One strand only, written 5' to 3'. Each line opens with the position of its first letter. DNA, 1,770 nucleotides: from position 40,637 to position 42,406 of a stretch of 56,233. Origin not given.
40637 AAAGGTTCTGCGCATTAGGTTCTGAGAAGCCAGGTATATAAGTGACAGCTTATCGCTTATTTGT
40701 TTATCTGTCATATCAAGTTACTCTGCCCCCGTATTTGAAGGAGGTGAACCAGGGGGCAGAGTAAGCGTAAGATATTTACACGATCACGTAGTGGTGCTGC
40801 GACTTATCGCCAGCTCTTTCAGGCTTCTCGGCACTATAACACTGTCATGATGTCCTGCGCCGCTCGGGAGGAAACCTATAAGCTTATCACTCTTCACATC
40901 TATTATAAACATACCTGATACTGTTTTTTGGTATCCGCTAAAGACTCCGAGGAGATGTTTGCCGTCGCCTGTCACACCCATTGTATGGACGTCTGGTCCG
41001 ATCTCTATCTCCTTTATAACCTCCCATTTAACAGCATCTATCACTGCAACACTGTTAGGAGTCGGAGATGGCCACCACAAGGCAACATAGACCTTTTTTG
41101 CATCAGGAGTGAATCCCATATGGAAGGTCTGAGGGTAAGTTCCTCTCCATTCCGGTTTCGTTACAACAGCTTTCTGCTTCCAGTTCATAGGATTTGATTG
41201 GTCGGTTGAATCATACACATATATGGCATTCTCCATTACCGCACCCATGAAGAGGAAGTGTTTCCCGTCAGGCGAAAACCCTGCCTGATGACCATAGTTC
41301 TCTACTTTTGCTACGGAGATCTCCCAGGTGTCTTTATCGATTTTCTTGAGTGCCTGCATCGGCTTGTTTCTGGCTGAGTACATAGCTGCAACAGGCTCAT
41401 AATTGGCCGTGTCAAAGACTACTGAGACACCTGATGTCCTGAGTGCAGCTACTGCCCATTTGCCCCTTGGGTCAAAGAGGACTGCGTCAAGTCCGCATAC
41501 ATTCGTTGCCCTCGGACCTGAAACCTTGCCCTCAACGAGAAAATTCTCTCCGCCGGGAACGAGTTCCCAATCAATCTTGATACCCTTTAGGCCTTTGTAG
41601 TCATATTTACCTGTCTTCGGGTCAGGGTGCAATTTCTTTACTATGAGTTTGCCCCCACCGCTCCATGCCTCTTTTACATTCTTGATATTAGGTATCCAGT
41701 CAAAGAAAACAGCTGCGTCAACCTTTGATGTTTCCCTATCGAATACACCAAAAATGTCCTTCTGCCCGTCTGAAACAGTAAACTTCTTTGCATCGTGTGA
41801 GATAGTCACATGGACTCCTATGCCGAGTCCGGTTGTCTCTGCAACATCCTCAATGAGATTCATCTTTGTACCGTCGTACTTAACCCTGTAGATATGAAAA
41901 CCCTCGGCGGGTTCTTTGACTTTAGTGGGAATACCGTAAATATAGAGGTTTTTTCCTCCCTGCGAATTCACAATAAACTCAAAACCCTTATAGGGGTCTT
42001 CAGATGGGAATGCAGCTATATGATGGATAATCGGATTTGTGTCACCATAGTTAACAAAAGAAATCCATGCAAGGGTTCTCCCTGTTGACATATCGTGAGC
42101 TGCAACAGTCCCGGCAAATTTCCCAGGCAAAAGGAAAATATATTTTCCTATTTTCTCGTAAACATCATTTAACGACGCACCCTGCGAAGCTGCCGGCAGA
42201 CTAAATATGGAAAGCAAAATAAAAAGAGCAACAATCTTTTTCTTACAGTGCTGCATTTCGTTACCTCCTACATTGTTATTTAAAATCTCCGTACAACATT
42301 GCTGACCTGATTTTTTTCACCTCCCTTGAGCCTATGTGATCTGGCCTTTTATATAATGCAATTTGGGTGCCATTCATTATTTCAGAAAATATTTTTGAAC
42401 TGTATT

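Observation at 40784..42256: Thiocyanate-dehydrogenase-like trinuclear-copper beta-propeller in an apparently non-gammaproteobacterial, anaerobe-like genome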

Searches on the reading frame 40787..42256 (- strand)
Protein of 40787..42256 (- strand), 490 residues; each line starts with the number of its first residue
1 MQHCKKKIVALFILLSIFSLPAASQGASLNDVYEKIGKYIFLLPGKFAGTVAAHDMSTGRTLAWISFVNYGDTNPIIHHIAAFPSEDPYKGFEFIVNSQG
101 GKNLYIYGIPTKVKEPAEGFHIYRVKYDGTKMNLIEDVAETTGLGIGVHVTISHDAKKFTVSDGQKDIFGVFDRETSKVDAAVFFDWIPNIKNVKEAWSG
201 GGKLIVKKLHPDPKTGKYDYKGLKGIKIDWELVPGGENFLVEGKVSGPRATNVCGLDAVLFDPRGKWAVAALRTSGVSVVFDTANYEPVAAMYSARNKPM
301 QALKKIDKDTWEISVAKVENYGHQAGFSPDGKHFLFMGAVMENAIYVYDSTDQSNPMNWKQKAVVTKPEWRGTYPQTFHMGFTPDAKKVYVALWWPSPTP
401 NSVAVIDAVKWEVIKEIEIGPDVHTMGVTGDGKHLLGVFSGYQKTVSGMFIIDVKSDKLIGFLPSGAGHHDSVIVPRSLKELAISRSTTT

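Call 4: search_solved_structures(query=window:40787-42256:-, max_evalue=0.01, show_alignments=3)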
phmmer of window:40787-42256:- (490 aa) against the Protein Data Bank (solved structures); distinct sequences matched with E-value up to 0.01: 9.
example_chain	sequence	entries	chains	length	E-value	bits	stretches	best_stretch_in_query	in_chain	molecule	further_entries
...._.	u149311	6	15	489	1.4e-200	670.7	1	27-490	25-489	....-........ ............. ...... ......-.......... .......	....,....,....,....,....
8yu5_A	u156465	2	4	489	1.5e-199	667.2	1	27-490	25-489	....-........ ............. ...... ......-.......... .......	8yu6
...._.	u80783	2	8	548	4.1e-193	646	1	23-490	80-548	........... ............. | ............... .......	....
8p3l_A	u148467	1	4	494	6.5e-193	645.3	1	25-490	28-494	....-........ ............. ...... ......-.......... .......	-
6uwe_A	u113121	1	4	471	1e-192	644.7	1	28-490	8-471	thiocyanate dehydrogenase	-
5oex_A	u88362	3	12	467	1.4e-192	644.2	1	29-490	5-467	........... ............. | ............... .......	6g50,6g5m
8p3m_A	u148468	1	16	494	4.2e-192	642.7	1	25-490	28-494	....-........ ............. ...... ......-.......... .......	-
8bpn_A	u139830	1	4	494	1e-191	641.3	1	25-490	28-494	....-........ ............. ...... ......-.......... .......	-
6sji_A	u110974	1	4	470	1.2e-191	641.1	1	28-490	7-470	thiocyanate dehydrogenase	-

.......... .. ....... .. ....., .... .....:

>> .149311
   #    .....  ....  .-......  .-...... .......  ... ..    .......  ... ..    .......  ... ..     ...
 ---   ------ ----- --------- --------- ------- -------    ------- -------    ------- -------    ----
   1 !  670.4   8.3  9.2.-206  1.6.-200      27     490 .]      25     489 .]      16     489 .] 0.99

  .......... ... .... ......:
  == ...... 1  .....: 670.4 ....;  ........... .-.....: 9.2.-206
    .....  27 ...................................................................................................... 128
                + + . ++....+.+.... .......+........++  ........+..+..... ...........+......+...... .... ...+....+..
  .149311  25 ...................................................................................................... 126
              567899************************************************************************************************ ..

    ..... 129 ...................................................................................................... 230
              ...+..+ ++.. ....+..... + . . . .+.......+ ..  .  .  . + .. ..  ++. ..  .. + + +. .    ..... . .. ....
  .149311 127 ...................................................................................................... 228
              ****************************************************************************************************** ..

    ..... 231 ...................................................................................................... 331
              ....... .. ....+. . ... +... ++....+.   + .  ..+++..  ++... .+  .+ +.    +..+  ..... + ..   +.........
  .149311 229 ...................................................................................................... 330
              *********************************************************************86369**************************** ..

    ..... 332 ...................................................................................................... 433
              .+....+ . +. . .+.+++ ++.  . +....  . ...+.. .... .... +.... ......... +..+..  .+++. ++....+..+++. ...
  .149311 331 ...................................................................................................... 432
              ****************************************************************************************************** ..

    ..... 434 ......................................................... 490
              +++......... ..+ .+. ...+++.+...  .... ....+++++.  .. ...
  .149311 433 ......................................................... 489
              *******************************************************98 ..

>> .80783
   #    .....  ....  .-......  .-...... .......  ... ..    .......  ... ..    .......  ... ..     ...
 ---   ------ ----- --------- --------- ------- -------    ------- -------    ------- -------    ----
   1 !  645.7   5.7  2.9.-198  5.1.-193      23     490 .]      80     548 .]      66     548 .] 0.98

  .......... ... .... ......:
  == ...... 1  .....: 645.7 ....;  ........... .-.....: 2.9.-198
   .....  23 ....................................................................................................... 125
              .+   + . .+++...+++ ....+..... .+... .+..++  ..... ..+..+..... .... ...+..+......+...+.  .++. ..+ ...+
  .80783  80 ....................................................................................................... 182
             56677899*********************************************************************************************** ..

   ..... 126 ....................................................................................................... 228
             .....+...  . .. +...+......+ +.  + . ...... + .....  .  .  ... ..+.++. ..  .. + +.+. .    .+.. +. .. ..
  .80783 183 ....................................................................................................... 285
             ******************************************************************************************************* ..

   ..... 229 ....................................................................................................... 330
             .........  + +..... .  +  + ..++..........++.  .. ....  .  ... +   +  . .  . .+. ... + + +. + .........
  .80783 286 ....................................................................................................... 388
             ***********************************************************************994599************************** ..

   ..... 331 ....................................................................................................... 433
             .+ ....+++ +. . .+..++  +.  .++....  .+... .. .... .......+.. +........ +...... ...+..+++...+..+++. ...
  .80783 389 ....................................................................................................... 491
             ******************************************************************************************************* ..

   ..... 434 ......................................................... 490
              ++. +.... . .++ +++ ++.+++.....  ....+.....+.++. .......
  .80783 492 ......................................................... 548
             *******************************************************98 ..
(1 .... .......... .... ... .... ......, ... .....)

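Call 5: search_protein_families(library=pfam, proteins=[window:40787-42256:-], max_evalue=1)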
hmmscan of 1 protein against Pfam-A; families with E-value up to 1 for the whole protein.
window:40787-42256:- (490 aa): 4 families
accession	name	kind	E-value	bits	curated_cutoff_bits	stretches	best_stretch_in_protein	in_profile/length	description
PF02239.22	Cytochrom_D1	-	0.0065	15.5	25.5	1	376-463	269-354/368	Cytochrome D1 heme domain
PF07676.18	PD40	-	0.055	13.9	20.9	0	325-336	14-25/38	WD40-like Beta Propeller Repeat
PF07978.19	NIPSNAP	-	0.25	12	22.3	0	60-90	33-62/102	NIPSNAP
PF15702.11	HPS6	-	0.26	10.5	27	0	146-214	182-250/378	Hermansky-Pudlak syndrome 6 protein N-terminal domain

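Call 6: search_protein_families(library=ncbifam, proteins=[window:40787-42256:-], max_evalue=1)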
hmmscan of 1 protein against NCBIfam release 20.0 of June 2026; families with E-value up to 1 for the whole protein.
window:40787-42256:- (490 aa): 5 families
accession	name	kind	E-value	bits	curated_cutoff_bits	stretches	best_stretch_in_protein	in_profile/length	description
TIGR03866.1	PQQ_ABC_repeats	subfamily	3.1e-09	36.3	287.3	1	306-462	152-296/310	PQQ-dependent catabolism-associated beta-propeller protein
NF052460.1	L-NosZ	equivalog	0.0035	15.9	700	1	402-477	155-226/480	clade III lactonase-type nitrous-oxide reductase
NF052340.1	hydrazine_beta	equivalog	0.059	12.4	560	1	382-455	40-196/372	hydrazine synthase subunit beta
NF052318.1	T9SS_sortase_N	equivalog_domain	0.064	13.4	40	0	347-419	16-90/140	type IX secretion system sortase PorU, long form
TIGR02276.1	beta_rpt_yvtn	repeat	0.36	10.8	27.85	1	384-420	1-33/42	beta-propeller repeat protein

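Call 12: find_related_loci(query=window:40787-42256:-, collection=genome_contigs, flank=10000)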
Query window:40787-42256:- (490 aa) in genome_contigs; peptide patterns used: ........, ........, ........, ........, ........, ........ (x = any residue, [..] = any of these).
51 stretches matched a pattern; 4 encode a relative of the query (tblastn E <= 1e-3); 4 distinct loci.
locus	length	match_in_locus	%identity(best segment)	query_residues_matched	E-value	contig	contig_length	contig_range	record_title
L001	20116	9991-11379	81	29-490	0e+0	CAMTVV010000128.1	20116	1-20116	MAG: uncultured Nitrospiraceae bacterium isolate G04_MAG_00025 genome assembly, contig: G04_MAG_00025_000000000113, whol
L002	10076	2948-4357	60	22-490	0e+0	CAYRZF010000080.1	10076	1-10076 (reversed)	MAG TPA_asm: uncultured bacterium isolate SRP119689_co1_180 genome assembly, contig: NODE_10288_length_10076_cov_21.8981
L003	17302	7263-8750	67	1-490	0e+0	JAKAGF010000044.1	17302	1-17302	MAG: Nitrospirae bacterium isolate WY2.bin147 NODE_4666_length_17302_cov_3.146492, whole genome shotgun sequence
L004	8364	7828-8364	80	10-183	2e-89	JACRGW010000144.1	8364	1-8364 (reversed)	MAG: Nitrospirae bacterium isolate NC_groundwater_1761_Pr3_B-0.1um_42_9 SR-2_scaffold_141_2881730, whole genome shotgun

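Call 13: find_homologous_proteins(query=window:40787-42256:-, max_evalue=1e-10)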
Query window:40787-42256:- (490 aa): 414 proteins with E <= 1e-10 among 8000 candidates; the best 120 are listed.
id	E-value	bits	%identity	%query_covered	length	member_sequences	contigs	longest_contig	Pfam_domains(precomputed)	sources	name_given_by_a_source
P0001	0.0e+0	1063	91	100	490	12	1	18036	-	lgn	-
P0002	4.1e-280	948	82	100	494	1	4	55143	-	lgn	-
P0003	8.3e-278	940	84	94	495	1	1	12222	-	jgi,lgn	-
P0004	3.9e-274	928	83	94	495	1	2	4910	-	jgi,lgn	-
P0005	7.3e-268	907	78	100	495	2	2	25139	-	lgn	-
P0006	1.4e-265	900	81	94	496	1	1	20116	-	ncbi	-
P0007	1.1e-264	897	79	99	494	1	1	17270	-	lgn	-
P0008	3.5e-262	889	79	97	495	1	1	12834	-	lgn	-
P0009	2.1e-261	886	78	97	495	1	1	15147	-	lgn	-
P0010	1.5e-255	867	75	100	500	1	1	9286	-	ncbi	ncbi:MAG: hypothetical protein AB1488_01695 [Nitrospirota bacterium]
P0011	2.6e-254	863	76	99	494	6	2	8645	-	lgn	-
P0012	1.7e-249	847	75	98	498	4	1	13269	-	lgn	-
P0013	8.2e-241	818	73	94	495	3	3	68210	-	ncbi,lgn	-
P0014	7.9e-232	789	68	100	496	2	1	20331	-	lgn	-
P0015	2.0e-230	784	69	99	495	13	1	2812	-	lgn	-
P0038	1.1e-198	679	60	97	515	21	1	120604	-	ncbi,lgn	ncbi:MAG: hypothetical protein AB1830_06735 [Pseudomonadota bacterium]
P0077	1.0e-161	557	54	94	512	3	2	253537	-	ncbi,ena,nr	ncbi:MAG: hypothetical protein M0Z67_03635 [Nitrospiraceae bacterium]|nr:hypothetical protein [Nitro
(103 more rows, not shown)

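Call 27: find_encoding_contigs(protein=window:40787-42256:-, flank=10000, max_places=6)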
Protein window:40787-42256:- (490 aa): no gene with exactly this product is on record in the collection.

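Call 50: find_encoding_contigs(protein=P0013, flank=10000, max_places=2)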
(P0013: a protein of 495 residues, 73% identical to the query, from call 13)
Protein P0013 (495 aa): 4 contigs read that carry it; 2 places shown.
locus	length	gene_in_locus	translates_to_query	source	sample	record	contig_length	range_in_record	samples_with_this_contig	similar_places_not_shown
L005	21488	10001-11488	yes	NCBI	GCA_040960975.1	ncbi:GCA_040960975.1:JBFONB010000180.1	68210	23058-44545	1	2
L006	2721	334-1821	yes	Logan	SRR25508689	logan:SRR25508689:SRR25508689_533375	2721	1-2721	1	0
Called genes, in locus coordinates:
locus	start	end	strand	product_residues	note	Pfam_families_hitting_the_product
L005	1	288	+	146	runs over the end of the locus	PF01894:YjbQ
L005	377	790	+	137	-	-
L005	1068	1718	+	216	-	-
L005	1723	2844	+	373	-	PF01609:DDE_Tnp_1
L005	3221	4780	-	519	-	PF00672:HAMP, PF00512:HisKA, PF02518:HATPase_c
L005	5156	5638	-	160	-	PF13174:TPR_6 (faint)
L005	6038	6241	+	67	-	-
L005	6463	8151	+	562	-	PF17159:MASE3 (weak), PF00512:HisKA, PF02518:HATPase_c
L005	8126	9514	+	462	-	PF00072:Response_reg, PF00158:Sigma54_activat, PF14532:Sigma54_activ_2, PF07728:AAA_5, PF25601:AAA_lid_14, PF02954:HTH_8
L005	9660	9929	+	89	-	-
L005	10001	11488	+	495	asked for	-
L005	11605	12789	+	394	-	PF12704:MacB_PCD (weak), PF02687:FtsX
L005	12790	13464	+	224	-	PF02463:SMC_N (faint), PF00005:ABC_tran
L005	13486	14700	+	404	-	PF12704:MacB_PCD, PF02687:FtsX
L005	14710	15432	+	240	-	PF00005:ABC_tran, PF13304:AAA_21 (faint)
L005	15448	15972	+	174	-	-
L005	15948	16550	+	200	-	-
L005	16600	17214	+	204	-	-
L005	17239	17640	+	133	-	PF13115:YtkA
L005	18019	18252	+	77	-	PF01850:PIN (weak)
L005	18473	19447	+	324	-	PF04166:PdxA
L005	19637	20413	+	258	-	PF00398:RrnaAD, PF13649:Methyltransf_25, PF08241:Methyltransf_11 (weak)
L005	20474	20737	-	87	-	-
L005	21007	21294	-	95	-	-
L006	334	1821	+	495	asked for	-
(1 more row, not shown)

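Call 51: find_encoding_contigs(protein=P0077, flank=10000, max_places=2)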
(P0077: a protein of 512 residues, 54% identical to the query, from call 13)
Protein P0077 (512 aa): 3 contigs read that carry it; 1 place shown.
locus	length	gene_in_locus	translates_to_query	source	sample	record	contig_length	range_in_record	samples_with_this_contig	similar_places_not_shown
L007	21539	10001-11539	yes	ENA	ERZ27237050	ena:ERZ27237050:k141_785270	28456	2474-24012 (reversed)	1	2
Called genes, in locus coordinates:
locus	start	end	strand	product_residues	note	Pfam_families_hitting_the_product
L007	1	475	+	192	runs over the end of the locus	PF00072:Response_reg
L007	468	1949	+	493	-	PF00072:Response_reg, PF13492:GAF_3 (weak), PF01966:HD, PF13487:HD_5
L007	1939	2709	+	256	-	PF07238:PilZ (weak)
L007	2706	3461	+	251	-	PF20560:MotA_N, PF01618:MotA_ExbB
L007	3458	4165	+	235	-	PF13677:MotB_plug, PF00691:OmpA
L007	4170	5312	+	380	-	PF08448:PAS_4 (weak), PF00512:HisKA, PF02518:HATPase_c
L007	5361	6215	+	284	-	PF20560:MotA_N, PF01618:MotA_ExbB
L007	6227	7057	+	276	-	PF13677:MotB_plug, PF00691:OmpA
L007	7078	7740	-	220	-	PF13487:HD_5, PF01966:HD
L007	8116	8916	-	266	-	PF00902:TatC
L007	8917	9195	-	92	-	PF02416:TatA_B_E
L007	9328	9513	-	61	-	PF02416:TatA_B_E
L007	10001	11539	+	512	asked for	-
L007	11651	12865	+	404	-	PF12704:MacB_PCD (weak), PF02687:FtsX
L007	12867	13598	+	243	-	PF00005:ABC_tran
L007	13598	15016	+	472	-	PF12704:MacB_PCD (weak), PF02687:FtsX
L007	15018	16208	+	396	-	PF12704:MacB_PCD, PF02687:FtsX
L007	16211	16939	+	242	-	PF02463:SMC_N (faint), PF00005:ABC_tran, PF13304:AAA_21 (faint)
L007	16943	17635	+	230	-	-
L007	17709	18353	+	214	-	-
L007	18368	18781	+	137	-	PF13115:YtkA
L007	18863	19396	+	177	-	-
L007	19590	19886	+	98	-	-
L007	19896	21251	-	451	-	PF00072:Response_reg, PF00158:Sigma54_activat, PF14532:Sigma54_activ_2, PF00004:AAA (weak), PF07728:AAA_5 (weak), PF25601:AAA_lid_14, PF02954:HTH_8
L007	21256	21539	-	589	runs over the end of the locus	PF17159:MASE3 (weak), PF00512:HisKA, PF02518:HATPase_c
